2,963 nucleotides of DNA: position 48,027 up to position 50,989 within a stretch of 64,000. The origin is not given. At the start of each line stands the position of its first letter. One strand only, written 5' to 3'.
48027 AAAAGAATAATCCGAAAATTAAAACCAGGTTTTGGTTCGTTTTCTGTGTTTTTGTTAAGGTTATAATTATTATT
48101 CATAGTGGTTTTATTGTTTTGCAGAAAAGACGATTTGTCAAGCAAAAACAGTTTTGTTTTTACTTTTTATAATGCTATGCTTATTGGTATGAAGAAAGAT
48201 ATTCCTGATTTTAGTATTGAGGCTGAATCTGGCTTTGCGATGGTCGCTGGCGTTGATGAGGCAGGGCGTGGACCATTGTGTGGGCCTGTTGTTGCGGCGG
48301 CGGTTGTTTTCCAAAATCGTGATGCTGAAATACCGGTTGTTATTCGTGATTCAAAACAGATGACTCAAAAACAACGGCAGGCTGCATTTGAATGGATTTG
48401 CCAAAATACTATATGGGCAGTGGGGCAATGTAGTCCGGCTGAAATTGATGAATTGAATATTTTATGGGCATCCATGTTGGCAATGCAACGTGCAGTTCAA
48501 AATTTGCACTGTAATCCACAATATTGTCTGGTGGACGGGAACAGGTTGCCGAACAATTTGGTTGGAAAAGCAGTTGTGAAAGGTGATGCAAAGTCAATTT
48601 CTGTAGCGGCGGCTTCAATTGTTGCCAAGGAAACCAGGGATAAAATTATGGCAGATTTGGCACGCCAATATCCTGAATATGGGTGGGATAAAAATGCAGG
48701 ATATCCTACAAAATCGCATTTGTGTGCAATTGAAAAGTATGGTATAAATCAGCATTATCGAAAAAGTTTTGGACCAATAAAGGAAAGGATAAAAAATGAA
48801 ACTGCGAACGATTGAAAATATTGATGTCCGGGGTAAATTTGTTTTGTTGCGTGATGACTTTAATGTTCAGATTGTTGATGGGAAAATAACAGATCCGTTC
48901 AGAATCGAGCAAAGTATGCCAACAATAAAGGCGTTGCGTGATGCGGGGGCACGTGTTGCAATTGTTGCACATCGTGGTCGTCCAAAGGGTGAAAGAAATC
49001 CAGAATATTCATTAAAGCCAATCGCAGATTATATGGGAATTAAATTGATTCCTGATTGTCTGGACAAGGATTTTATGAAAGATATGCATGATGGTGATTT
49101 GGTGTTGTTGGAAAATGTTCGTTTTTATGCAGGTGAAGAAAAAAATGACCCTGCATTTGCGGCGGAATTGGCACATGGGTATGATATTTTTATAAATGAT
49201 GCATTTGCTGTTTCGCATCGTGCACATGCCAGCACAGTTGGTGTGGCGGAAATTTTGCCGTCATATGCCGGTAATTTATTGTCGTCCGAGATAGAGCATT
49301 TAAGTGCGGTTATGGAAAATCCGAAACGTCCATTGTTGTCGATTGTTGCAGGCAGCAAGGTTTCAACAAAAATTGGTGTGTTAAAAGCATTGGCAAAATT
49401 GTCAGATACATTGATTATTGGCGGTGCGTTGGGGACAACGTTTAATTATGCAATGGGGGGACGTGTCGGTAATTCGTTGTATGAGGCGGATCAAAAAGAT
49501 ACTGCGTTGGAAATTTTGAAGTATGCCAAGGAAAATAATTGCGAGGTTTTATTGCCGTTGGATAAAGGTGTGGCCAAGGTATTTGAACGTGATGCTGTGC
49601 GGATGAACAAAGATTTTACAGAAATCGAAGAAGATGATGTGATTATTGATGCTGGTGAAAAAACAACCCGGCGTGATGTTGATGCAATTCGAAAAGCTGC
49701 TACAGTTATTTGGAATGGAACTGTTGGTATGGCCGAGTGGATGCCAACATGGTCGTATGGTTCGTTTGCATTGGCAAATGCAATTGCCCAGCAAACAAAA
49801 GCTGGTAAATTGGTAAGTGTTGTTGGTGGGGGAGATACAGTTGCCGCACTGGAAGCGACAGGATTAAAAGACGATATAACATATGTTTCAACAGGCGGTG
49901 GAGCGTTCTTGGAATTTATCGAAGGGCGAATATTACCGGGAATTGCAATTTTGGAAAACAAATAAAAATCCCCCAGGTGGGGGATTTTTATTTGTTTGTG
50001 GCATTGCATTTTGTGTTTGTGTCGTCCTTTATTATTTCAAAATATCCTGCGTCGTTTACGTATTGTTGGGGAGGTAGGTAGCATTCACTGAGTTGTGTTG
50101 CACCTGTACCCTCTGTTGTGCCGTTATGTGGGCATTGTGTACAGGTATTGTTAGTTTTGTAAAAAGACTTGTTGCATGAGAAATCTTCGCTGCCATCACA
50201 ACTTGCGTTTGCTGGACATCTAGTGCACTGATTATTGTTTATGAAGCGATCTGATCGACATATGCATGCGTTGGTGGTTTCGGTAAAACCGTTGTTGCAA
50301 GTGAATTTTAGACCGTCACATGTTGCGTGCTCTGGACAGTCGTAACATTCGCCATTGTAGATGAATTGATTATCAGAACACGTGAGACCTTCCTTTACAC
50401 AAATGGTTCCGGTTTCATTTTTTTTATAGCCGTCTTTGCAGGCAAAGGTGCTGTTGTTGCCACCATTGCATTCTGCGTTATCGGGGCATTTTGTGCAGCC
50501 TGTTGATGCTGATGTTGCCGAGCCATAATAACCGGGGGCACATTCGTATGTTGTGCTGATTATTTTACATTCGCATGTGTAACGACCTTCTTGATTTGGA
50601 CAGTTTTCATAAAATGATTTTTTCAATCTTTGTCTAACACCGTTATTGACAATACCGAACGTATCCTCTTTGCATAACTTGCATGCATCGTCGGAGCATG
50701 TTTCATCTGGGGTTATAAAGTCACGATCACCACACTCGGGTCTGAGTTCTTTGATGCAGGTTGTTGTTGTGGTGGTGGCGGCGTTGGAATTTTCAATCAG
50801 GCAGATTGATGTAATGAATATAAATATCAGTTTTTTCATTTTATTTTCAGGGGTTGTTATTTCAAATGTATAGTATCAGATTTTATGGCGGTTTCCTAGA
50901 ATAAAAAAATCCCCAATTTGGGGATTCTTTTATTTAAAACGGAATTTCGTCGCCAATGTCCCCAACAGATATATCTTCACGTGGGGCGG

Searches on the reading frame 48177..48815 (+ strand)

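Call 82: search_protein_families(library=pfam, proteins=[window:48177-48815:+], max_evalue=0.00001)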
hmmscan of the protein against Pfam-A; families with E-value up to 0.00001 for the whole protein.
window:48177-48815:+ (212 aa): 1 family
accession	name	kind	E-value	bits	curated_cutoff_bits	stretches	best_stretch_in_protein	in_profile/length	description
PF01351.25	RNase_HII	-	3.9e-38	131.8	25.8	1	24-198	1-196/199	Ribonuclease HII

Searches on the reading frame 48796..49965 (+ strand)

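Call 82: search_protein_families(library=pfam, proteins=[window:48796-49965:+], max_evalue=0.00001)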
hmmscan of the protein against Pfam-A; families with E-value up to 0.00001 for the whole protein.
window:48796-49965:+ (389 aa): 1 family
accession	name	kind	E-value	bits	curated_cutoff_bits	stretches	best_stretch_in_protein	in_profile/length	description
PF00162.24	PGK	-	4.2e-124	414.8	27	1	6-378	1-379/379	Phosphoglycerate kinase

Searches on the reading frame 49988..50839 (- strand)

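Call 82: search_protein_families(library=pfam, proteins=[window:49988-50839:-], max_evalue=0.00001)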
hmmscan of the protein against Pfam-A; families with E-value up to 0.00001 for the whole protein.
window:49988-50839:- (283 aa): 1 family
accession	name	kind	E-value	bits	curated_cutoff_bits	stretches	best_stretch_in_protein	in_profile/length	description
PF09402.16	MSC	-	4.7e-08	33.2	29.7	0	163-190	49-77/337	Man1-Src1p-C-terminal domain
